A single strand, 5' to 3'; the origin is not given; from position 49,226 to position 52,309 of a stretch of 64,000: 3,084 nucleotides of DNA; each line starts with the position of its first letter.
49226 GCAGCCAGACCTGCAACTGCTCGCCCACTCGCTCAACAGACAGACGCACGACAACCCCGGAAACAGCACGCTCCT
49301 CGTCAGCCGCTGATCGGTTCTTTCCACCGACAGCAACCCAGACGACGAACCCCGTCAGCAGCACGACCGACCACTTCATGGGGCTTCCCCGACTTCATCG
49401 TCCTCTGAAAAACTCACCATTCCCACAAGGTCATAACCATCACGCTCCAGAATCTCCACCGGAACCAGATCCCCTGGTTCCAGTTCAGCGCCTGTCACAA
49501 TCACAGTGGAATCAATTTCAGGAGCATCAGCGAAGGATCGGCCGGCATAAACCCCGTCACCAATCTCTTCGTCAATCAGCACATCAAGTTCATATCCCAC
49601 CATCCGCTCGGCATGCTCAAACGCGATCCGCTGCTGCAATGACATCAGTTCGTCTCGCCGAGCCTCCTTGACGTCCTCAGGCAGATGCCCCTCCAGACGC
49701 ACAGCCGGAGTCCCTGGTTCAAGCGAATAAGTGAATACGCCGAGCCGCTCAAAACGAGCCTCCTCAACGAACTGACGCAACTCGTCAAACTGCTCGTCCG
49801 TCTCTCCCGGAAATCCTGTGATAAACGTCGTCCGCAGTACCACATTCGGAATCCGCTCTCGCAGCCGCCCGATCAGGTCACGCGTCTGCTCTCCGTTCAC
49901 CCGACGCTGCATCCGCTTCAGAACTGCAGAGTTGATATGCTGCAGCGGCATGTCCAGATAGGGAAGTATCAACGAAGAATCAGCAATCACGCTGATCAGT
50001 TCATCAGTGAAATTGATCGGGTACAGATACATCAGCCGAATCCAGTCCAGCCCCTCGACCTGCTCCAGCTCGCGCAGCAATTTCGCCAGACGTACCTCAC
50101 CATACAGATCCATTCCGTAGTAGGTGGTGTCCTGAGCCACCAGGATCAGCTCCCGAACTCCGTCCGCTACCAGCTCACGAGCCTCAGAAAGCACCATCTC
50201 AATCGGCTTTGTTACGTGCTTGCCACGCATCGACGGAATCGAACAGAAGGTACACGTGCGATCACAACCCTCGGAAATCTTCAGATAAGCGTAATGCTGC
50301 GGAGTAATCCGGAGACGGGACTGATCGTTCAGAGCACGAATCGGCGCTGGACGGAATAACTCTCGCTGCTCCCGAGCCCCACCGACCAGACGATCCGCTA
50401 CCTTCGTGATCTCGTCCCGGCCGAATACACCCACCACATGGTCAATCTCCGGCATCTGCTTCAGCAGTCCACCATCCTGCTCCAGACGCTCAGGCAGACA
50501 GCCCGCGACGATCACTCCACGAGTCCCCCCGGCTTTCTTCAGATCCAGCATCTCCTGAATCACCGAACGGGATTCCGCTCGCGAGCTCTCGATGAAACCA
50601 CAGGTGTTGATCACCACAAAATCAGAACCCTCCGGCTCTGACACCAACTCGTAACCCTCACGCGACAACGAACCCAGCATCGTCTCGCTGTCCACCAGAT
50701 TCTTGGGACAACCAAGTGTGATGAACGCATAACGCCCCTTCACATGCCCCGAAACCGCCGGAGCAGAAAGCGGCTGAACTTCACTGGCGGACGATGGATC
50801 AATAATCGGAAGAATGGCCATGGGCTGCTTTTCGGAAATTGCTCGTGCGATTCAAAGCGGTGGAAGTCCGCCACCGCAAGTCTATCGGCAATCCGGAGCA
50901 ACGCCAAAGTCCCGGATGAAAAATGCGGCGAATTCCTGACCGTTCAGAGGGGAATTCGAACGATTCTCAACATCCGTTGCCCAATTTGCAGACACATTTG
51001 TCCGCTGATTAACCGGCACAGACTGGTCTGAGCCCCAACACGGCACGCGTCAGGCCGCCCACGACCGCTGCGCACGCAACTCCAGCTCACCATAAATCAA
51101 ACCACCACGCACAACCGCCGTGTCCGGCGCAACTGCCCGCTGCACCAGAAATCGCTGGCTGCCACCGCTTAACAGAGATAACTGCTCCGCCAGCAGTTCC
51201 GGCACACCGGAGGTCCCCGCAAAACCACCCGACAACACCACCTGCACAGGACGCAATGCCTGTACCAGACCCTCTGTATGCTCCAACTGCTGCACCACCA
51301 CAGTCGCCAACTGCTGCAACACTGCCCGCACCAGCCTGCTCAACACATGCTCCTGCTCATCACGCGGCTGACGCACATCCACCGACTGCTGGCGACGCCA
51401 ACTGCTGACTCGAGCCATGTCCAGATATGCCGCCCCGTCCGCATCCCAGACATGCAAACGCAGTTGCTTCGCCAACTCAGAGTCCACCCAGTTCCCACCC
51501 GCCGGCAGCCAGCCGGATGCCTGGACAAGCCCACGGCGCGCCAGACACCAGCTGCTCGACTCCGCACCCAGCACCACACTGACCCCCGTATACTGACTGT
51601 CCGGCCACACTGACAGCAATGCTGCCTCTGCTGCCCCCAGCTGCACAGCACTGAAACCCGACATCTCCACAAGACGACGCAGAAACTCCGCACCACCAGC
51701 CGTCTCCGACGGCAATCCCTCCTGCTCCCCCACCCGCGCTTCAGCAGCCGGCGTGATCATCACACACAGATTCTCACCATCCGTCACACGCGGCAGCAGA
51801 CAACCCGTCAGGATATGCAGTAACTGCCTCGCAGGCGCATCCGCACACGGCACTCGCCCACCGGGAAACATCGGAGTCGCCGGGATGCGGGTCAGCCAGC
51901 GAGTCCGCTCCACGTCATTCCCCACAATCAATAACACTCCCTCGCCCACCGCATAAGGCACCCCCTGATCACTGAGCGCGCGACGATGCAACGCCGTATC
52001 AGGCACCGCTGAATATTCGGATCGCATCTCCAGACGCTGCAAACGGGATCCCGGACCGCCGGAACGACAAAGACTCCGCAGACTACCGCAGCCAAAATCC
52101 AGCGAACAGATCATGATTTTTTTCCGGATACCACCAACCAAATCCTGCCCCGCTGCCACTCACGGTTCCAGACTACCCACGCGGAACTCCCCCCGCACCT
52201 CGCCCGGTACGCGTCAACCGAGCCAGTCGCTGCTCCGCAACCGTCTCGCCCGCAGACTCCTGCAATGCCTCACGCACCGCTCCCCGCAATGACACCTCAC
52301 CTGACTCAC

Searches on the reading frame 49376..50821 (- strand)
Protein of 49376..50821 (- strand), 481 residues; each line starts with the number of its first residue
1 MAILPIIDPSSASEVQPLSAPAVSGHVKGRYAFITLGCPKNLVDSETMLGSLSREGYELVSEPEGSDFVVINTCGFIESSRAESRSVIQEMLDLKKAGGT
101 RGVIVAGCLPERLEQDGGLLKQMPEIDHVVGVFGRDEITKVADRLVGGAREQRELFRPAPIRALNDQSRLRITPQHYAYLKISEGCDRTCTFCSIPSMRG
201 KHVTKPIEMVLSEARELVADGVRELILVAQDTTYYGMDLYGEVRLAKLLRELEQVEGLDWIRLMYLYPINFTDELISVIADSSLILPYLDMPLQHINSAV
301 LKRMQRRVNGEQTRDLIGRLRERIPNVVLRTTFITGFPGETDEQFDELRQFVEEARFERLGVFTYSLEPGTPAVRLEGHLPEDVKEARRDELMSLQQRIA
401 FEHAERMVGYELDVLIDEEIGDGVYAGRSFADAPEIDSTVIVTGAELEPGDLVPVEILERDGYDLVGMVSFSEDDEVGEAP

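Call 79: search_protein_families(library=pfam, proteins=[window:49376-50821:-], max_evalue=0.0001)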
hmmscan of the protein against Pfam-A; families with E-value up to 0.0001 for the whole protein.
window:49376-50821:- (481 aa): 3 families
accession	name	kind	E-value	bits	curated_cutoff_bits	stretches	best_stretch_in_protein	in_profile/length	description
PF00919.26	UPF0004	-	3.7e-24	85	27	1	30-131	1-98/98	Uncharacterized protein family UPF0004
PF04055.27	Radical_SAM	-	4.5e-24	85.9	29.5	1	181-352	2-166/166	Radical SAM superfamily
PF18693.7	TRAM_2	-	6.2e-18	65.2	27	1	408-468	1-61/63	TRAM domain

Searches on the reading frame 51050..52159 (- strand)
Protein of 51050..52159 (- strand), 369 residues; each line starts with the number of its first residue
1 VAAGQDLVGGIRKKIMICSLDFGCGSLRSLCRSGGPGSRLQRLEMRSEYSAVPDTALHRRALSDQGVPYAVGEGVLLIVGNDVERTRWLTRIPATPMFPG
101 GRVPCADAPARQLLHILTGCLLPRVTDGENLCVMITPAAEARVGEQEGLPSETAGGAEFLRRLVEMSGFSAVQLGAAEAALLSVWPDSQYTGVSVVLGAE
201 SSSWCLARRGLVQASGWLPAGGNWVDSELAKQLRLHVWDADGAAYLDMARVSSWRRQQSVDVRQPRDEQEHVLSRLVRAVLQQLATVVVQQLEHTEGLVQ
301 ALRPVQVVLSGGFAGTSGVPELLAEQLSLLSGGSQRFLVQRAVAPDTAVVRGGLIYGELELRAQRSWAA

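Call 79: search_protein_families(library=pfam, proteins=[window:51050-52159:-], max_evalue=0.0001)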
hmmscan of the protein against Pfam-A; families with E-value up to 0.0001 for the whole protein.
window:51050-52159:- (369 aa): 1 family
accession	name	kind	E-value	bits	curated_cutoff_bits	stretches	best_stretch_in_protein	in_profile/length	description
PF25216.1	Volactin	-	1.7e-30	107.1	35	1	16-355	1-319/321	Volactin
